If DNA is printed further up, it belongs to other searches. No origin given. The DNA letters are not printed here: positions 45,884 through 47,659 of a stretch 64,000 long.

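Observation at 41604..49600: Lower-GC (~55-60%) 6-kb island inserted in the polysaccharide locus, bordered by a decayed IS66-family element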

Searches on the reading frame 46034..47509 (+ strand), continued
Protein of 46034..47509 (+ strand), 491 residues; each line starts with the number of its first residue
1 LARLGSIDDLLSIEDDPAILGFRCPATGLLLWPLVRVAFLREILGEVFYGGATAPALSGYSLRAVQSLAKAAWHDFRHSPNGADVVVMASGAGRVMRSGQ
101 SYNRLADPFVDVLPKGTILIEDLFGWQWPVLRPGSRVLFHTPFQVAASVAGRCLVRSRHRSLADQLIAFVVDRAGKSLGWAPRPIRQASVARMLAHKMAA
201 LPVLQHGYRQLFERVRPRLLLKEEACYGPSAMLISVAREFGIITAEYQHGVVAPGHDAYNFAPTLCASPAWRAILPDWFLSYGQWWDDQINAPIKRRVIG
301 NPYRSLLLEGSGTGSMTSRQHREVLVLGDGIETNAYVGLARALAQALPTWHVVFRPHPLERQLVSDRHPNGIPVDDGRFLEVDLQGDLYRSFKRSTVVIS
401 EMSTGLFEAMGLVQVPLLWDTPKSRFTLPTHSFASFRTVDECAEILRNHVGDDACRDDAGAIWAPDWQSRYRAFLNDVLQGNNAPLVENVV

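Call 37: predict_structure(alignment_id=A1)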
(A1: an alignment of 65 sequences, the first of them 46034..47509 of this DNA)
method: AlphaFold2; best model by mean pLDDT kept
length: 491 residues; sequences in the alignment: 65
mean_pLDDT: 92.3   pTM: 0.91
mean pLDDT of the five models: 92.3, 91.7, 91.3, 91.1, 90.4
residues with pLDDT >= 90: 416; 70-90: 46; 50-70: 23; < 50: 6
segments of 3 or more residues with pLDDT < 50: 486-491
pLDDT, mean of each block of 10 residues (from residue 1): 88 98 98 96 93 74 94 94 95 91 95 96 93 90 97 98 99 97 96 98 98 97 81 97 95 93 98 96 96 97 92 61 94 96 97 95 95 96 93 94 92 94 94 95 91 76 96 96 50 33
secondary structure, 60 per line:
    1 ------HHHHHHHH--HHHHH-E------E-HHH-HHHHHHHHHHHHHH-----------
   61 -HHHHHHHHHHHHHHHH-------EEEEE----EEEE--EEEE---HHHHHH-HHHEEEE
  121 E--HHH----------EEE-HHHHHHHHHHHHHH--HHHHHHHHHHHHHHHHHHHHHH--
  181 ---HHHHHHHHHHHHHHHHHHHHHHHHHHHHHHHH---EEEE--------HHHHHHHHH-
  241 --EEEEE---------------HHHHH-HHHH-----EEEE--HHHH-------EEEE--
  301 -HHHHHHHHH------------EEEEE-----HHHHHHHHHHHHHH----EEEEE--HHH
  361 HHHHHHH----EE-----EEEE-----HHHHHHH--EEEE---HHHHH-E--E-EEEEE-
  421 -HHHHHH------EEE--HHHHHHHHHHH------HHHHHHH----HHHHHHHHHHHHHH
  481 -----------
elements in order: H7-14 H17-21 H36-49 H62-77 E85-89 E94-97 E100-103 H107-112 E117-121 E137-139 H141-154 H157-178 H184-215 E219-222 H231-239 E243-247 H263-267 H269-272 E278-281 H284-287 E295-298 H302-310 E323-327 H333-346 E351-355 H358-367 E379-382 H388-394 E397-400 H404-408 E415-419 H422-427 E434-436 H439-449 H456-462 H467-480

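Call 42: fold_search(model_id=the predicted structure, library=pdb)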
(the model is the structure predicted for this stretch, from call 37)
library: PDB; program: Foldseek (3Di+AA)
matches with E <= 10: 1149; with E <= 0.001: 131
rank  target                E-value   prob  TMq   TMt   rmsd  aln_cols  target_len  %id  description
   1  5xvs_B                4.4e-08  1.00  0.37  0.47   9.8       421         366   10  Crystal structure of UDP-GlcNAc 2-epimerase NeuC complexed with UDP (released 2018-04-11)
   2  3mbo_D                7.0e-07  1.00  0.40  0.49   9.1       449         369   11  Crystal Structure of the Glycosyltransferase BaBshA bound with UDP and L-malate (released 2010-09-29)
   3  5hvo_A                8.2e-07  1.00  0.42  0.44   8.9       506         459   10  Structure of Aspergillus fumigatus trehalose-6-phosphate synthase B in complex with UDP and validoxylamine A (released 2017-05-03)
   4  3mbo_B                1.2e-06  1.00  0.43  0.54   8.9       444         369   12  Crystal Structure of the Glycosyltransferase BaBshA bound with UDP and L-malate (released 2010-09-29)
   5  2p6p_B                1.3e-06  1.00  0.40  0.49   8.5       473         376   12  X-ray crystal structure of C-C bond-forming dTDP-D-Olivose-transferase UrdGT2 (released 2007-08-07)
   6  3mbo_C                2.1e-06  1.00  0.39  0.48   9.9       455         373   12  Crystal Structure of the Glycosyltransferase BaBshA bound with UDP and L-malate (released 2010-09-29)
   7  6jbi_A                2.1e-06  1.00  0.40  0.42  10.3       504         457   14  Structure of Tps1 apo structure (released 2019-12-04)
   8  5hvo_D                2.6e-06  1.00  0.42  0.44   8.8       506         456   11  Structure of Aspergillus fumigatus trehalose-6-phosphate synthase B in complex with UDP and validoxylamine A (released 2017-05-03)
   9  6j32_C                3.2e-06  1.00  0.41  0.50   9.2       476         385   13  Crystal Structure Analysis of the Glycotransferase of kitacinnamycin (released 2020-01-15)
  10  5v0t_E                3.4e-06  1.00  0.40  0.42   9.1       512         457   11  Crystal structure of an alpha,alpha-trehalose-phosphate synthase (UDP-forming) from Burkholderia xenovorans in complex (released 2017-04-05)
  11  5huu_B                3.6e-06  1.00  0.41  0.44   8.8       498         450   11  Structure of Candida albicans trehalose-6-phosphate synthase in complex with UDP and glucose-6-phosphate (released 2017-05-03)
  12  5v0t_F                3.6e-06  1.00  0.39  0.42   9.4       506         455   11  Crystal structure of an alpha,alpha-trehalose-phosphate synthase (UDP-forming) from Burkholderia xenovorans in complex (released 2017-04-05)
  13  5wcn_A                3.8e-06  1.00  0.41  0.51   7.7       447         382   12  Structure of a bacterial polysialyltransferase in complex with CDP (released 2017-08-02)
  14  5huv_B                4.0e-06  1.00  0.43  0.45   8.8       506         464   11  Structure of Candida albicans trehalose-6-phosphate synthase E341R/E346R in complex with UDP-glucose (released 2017-05-03)
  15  7yp3_F                4.2e-06  1.00  0.37  0.42  11.3       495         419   10  Crystal structure of elaiophylin glycosyltransferase in complex with elaiophylin (released 2022-11-02)
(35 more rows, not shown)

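Call 68: find_encoding_contigs(protein=P0043, flank=10000, max_places=1)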
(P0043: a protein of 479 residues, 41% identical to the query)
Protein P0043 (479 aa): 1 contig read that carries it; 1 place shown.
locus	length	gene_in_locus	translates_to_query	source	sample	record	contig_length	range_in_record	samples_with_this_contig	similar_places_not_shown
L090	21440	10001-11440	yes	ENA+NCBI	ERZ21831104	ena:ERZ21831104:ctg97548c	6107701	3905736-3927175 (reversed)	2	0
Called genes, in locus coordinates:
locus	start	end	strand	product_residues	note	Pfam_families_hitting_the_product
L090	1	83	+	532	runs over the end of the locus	PF01408:GFO_IDH_MocA, PF22725:GFO_IDH_MocA_C3, PF02894:GFO_IDH_MocA_C (weak), PF25084:LbH_EIF2B, PF00132:Hexapep, PF14602:Hexapep_2 (faint), PF25087:GMPPB_C (weak)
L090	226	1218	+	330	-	PF00106:adh_short (weak), PF01073:3Beta_HSD, PF01370:Epimerase, PF02719:Polysacc_synt_2, PF04321:RmlD_sub_bind, PF07993:NAD_binding_4, PF16363:GDP_Man_Dehyd, PF13460:NAD_binding_10, +1 more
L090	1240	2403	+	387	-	PF01041:DegT_DnrJ_EryC1, PF01212:Beta_elim_lyase (weak), PF01276:OKR_DC_1 (weak)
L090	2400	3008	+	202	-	PF17836:PglD_N, PF25084:LbH_EIF2B (weak), PF25087:GMPPB_C (weak), PF00132:Hexapep (weak)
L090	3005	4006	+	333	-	PF03102:NeuB, PF08666:SAF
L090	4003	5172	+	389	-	PF02350:Epimerase_2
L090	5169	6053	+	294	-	PF00551:Formyl_trans_N, PF02911:Formyl_trans_C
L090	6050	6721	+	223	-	PF02585:PIG-L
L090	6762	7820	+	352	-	PF00571:CBS (weak), PF00483:NTP_transferase, PF12804:NTP_transf_3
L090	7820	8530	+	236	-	PF02348:CTP_transf_3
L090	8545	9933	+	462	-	PF02310:B12-binding, PF08497:Radical_SAM_N (faint), PF04055:Radical_SAM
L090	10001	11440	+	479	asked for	-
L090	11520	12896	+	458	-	PF01943:Polysacc_synt, PF13440:Polysacc_synt_3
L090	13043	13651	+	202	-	PF00117:GATase, PF07685:GATase_3 (weak), PF01174:SNO, PF07722:Peptidase_C26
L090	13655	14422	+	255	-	PF00977:His_biosynth, PF01207:Dus (faint), PF03060:NMO (weak)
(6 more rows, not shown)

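Call 69: find_encoding_contigs(protein=P0036, flank=10000, max_places=1)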
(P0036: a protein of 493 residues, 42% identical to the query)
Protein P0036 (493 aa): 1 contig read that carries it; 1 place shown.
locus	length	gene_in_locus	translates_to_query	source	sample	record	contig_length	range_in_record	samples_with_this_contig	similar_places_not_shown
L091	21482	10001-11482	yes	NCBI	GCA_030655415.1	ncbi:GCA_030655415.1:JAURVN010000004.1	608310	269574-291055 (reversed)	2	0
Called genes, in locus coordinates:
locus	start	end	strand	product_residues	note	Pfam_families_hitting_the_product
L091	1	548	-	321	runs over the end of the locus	PF01209:Ubie_methyltran, PF13847:Methyltransf_31, PF08241:Methyltransf_11, PF08242:Methyltransf_12, PF13649:Methyltransf_25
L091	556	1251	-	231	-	PF13489:Methyltransf_23 (weak), PF13847:Methyltransf_31, PF08241:Methyltransf_11, PF08242:Methyltransf_12, PF13649:Methyltransf_25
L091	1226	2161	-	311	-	PF00535:Glycos_transf_2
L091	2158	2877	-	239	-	PF08889:WbqC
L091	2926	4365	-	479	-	-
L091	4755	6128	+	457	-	PF03721:UDPG_MGDP_dh_N, PF00984:UDPG_MGDP_dh, PF03720:UDPG_MGDP_dh_C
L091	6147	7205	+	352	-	PF01408:GFO_IDH_MocA, PF03447:NAD_binding_3 (weak), PF22725:GFO_IDH_MocA_C3, PF02894:GFO_IDH_MocA_C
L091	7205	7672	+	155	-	PF25087:GMPPB_C (faint), PF00132:Hexapep (weak), PF25084:LbH_EIF2B (faint), PF14602:Hexapep_2 (weak)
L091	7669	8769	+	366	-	PF01041:DegT_DnrJ_EryC1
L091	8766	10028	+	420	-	PF01943:Polysacc_synt, PF13440:Polysacc_synt_3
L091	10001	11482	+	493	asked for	-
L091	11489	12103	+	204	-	PF00117:GATase, PF01174:SNO (weak)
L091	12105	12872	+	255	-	PF00977:His_biosynth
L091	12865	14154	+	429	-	PF04932:Wzy_C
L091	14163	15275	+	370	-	PF02540:NAD_synthase (weak)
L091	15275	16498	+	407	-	PF13439:Glyco_transf_4, PF13579:Glyco_trans_4_4, PF00534:Glycos_transf_1, PF13692:Glyco_trans_1_4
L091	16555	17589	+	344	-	PF01073:3Beta_HSD, PF01370:Epimerase, PF02719:Polysacc_synt_2, PF04321:RmlD_sub_bind (weak), PF05368:NmrA, PF13460:NAD_binding_10, PF16363:GDP_Man_Dehyd, PF08485:Polysacc_syn_2C, +1 more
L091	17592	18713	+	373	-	PF01073:3Beta_HSD (faint), PF01370:Epimerase, PF02719:Polysacc_synt_2 (faint), PF04321:RmlD_sub_bind (faint), PF07993:NAD_binding_4 (faint), PF14667:Polysacc_synt_C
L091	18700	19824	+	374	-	PF02350:Epimerase_2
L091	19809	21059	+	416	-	PF13439:Glyco_transf_4, PF13579:Glyco_trans_4_4, PF00534:Glycos_transf_1, PF13692:Glyco_trans_1_4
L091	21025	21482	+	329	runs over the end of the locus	PF01073:3Beta_HSD, PF01370:Epimerase, PF02719:Polysacc_synt_2, PF04321:RmlD_sub_bind, PF05368:NmrA (weak), PF16363:GDP_Man_Dehyd, PF13460:NAD_binding_10, PF07993:NAD_binding_4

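Call 70: find_encoding_contigs(protein=P0102, flank=10000, max_places=1)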
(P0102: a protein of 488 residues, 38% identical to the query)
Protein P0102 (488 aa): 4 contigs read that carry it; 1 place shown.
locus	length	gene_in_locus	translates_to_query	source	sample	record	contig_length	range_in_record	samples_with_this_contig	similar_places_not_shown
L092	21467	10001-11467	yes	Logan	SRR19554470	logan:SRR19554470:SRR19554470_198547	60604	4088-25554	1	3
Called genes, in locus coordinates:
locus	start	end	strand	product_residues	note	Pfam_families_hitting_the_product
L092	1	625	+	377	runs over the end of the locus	PF01053:Cys_Met_Meta_PP, PF01041:DegT_DnrJ_EryC1, PF01212:Beta_elim_lyase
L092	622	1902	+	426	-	PF01943:Polysacc_synt, PF13440:Polysacc_synt_3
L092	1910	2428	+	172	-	PF25087:GMPPB_C (faint), PF00132:Hexapep, PF14602:Hexapep_2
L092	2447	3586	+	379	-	PF01041:DegT_DnrJ_EryC1, PF00155:Aminotran_1_2 (weak)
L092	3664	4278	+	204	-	PF02348:CTP_transf_3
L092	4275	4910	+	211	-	-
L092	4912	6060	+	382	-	-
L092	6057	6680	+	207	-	PF00117:GATase, PF07685:GATase_3 (weak), PF01174:SNO (faint)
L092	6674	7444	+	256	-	PF00977:His_biosynth, PF01207:Dus (faint), PF01180:DHO_dh (faint), PF03060:NMO (weak)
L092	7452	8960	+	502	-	PF04101:Glyco_tran_28_C (weak), PF13302:Acetyltransf_3, PF13420:Acetyltransf_4 (weak)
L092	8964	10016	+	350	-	PF03102:NeuB, PF08666:SAF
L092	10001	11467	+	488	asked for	-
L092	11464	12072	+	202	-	PF00117:GATase, PF07685:GATase_3 (weak), PF01174:SNO (faint), PF07722:Peptidase_C26 (faint)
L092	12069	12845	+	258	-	PF00977:His_biosynth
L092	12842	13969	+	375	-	PF02540:NAD_synthase (weak), PF06508:QueC (faint)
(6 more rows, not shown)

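Call 84: find_encoding_contigs(protein=P0004, flank=10000, max_places=2)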
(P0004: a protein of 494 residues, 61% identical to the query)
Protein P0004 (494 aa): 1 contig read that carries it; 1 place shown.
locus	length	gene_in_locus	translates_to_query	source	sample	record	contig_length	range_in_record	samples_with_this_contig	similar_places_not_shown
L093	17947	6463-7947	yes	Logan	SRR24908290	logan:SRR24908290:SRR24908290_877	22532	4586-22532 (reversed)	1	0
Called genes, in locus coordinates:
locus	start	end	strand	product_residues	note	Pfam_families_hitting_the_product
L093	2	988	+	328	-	?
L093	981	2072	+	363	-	PF03102:NeuB, PF08666:SAF (weak)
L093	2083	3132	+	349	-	PF00571:CBS (faint), PF00483:NTP_transferase, PF12804:NTP_transf_3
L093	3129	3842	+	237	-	PF02348:CTP_transf_3, PF12804:NTP_transf_3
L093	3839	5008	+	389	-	-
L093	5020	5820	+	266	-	PF00977:His_biosynth, PF05690:ThiG (faint), PF01180:DHO_dh (faint), PF01207:Dus (faint), PF03060:NMO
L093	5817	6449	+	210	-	PF00117:GATase, PF07685:GATase_3 (weak)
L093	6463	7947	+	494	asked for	-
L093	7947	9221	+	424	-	PF01943:Polysacc_synt, PF13440:Polysacc_synt_3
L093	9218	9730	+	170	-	PF00132:Hexapep, PF14602:Hexapep_2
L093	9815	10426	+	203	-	PF00117:GATase, PF07685:GATase_3 (weak), PF01174:SNO (weak)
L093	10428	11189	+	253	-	PF00977:His_biosynth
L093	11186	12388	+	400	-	-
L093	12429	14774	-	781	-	PF16126:DUF4838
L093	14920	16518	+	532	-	PF07583:PSCyt2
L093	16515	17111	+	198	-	-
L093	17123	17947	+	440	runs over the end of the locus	PF07394:DUF1501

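Call 93: search_protein_families(library=pfam, alignment_id=A1, max_evalue=0.1)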
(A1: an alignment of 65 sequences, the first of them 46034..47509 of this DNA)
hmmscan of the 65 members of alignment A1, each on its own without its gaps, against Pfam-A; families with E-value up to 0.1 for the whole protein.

A. member 1, window:46034-47509:+ (491 aa): 0 families

B. families by the number of members that match (of 65 scanned): 13 families
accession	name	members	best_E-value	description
PF05762.20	VWA_CoxE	2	0.0059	VWA domain containing CoxE-like protein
PF04989.18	RMNT_CmcI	2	0.015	Rhamnosyl O-methyltransferase/CmcI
PF09220.15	LA-virus_coat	1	0.0069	L-A virus, major coat protein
PF13672.11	PP2C_2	1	0.0083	Protein phosphatase 2C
PF18057.6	DUF5594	1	0.0096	Domain of unknown function (DUF5594)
PF04464.20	Glyphos_transf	1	0.014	CDP-Glycerol:Poly(glycerophosphate) glycerophosphotransferase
PF18314.6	FAS_I_H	1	0.025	Fatty acid synthase type I helical domain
PF13087.12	AAA_12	1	0.026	AAA domain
PF20641.3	TAF1C_beta-prop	1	0.034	TAF1C, beta-propeller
PF18130.6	ATPgrasp_N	1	0.038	ATP-grasp N-terminal domain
PF08022.18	FAD_binding_8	1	0.079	FAD-binding domain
PF14254.12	DUF4348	1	0.089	Domain of unknown function (DUF4348)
PF18066.6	Phage_ABA_S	1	0.096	Phage ABA sandwich domain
